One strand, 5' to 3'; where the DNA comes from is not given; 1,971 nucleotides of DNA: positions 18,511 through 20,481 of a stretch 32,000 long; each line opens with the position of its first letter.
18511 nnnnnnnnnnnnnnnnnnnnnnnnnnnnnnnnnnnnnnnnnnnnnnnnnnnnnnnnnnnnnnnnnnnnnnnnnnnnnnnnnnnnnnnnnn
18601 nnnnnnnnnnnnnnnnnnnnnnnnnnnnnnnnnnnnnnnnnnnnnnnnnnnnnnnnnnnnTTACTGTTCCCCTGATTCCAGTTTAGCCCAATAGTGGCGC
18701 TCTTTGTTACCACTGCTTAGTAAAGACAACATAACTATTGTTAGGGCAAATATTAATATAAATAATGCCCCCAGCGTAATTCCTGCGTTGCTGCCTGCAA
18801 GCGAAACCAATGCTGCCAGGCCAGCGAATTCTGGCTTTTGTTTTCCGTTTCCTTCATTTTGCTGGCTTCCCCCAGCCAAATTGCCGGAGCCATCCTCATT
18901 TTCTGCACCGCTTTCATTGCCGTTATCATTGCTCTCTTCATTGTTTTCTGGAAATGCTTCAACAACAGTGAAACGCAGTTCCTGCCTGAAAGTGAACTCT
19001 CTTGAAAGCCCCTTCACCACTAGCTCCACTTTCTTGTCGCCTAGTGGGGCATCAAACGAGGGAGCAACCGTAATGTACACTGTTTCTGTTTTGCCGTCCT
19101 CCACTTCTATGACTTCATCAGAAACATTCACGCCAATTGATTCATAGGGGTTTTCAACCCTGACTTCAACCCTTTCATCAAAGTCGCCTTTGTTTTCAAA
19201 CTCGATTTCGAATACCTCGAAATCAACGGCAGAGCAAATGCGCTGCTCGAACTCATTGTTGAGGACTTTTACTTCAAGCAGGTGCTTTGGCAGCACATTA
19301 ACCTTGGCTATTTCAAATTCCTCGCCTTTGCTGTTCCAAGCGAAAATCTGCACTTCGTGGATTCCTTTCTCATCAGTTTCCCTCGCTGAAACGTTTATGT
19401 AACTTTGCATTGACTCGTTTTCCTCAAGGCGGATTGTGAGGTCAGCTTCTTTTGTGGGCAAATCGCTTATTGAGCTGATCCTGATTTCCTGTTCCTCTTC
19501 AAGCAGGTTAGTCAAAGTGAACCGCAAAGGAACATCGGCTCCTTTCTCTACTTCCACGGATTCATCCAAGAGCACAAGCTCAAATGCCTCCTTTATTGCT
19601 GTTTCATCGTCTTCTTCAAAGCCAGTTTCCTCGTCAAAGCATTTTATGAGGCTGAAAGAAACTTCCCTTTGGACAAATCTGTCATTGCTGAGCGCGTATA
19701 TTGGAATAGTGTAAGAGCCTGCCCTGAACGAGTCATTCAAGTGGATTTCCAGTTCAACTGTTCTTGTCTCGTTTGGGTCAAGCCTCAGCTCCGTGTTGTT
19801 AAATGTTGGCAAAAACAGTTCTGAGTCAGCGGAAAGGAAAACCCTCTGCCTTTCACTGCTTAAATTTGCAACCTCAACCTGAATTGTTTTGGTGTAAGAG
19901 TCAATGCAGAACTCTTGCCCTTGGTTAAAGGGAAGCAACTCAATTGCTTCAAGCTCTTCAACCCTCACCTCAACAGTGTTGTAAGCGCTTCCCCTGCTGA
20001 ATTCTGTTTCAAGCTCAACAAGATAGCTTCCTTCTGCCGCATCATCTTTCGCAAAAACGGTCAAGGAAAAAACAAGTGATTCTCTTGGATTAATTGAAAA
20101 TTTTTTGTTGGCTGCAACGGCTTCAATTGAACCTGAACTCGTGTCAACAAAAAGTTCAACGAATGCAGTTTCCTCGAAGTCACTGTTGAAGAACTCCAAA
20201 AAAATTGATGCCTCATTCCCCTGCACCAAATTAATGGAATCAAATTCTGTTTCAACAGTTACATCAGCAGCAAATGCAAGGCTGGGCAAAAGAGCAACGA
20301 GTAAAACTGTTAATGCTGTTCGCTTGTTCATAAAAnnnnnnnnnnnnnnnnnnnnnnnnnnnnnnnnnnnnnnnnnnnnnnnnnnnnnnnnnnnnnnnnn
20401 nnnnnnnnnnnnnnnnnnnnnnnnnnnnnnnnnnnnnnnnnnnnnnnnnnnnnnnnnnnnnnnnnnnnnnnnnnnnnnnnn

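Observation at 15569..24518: Nine-kb operon of four paralogous type-I surface proteins with vWA/MIDAS, cadherin-like and thioredoxin-fold modules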

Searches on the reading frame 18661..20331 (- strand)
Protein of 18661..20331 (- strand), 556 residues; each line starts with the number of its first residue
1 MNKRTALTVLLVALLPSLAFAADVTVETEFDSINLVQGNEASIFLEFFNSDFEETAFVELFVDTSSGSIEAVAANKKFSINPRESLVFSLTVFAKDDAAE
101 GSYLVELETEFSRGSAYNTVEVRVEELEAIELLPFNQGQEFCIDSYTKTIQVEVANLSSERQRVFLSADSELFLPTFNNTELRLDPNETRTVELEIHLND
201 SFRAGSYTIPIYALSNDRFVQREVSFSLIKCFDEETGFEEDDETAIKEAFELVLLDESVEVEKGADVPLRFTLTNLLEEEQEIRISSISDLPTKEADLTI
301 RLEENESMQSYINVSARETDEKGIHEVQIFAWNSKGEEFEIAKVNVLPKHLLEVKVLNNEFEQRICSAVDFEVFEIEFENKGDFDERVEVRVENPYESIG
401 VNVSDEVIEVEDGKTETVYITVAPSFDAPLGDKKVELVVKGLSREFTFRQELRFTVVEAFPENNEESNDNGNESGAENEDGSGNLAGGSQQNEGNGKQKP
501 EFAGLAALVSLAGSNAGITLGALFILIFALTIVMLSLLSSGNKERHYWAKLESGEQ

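Call 3: search_protein_families(library=pfam, proteins=[window:18661-20331:-], max_evalue=0.1)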
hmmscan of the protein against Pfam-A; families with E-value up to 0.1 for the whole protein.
window:18661-20331:- (556 aa): 5 families
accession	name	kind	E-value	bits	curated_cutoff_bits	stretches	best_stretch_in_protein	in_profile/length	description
PF11614.14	FixG_C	-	1.3e-07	32.2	25.6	1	373-455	34-117/119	IG-like fold at C-terminal of FixG, putative oxidoreductase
PF10633.15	NPCBM_assoc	-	1.3e-05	25.7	24.4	0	405-440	41-76/78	NPCBM-associated, NEW3 domain of alpha-galactosidase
PF12690.13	BsuPI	-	2e-05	24.9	22.9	0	136-213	22-96/101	Intracellular proteinase inhibitor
PF23619.1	Ig_VWA7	-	0.0002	22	27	0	149-206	19-76/104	VWA7 Ig-like domain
PF03422.21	CBM_6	-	0.058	14.1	28.9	0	293-341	70-118/125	Carbohydrate binding module (family 6)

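Call 10: search_protein_families(library=ncbifam, proteins=[window:18661-20331:-], max_evalue=0.1)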
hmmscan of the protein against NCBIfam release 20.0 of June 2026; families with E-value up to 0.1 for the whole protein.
window:18661-20331:- (556 aa): 1 family
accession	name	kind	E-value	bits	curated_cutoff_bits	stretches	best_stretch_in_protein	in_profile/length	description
NF038116.1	Sden1266_dom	domain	0.046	13.9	53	0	271-319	61-110/124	choice-of-anchor H family protein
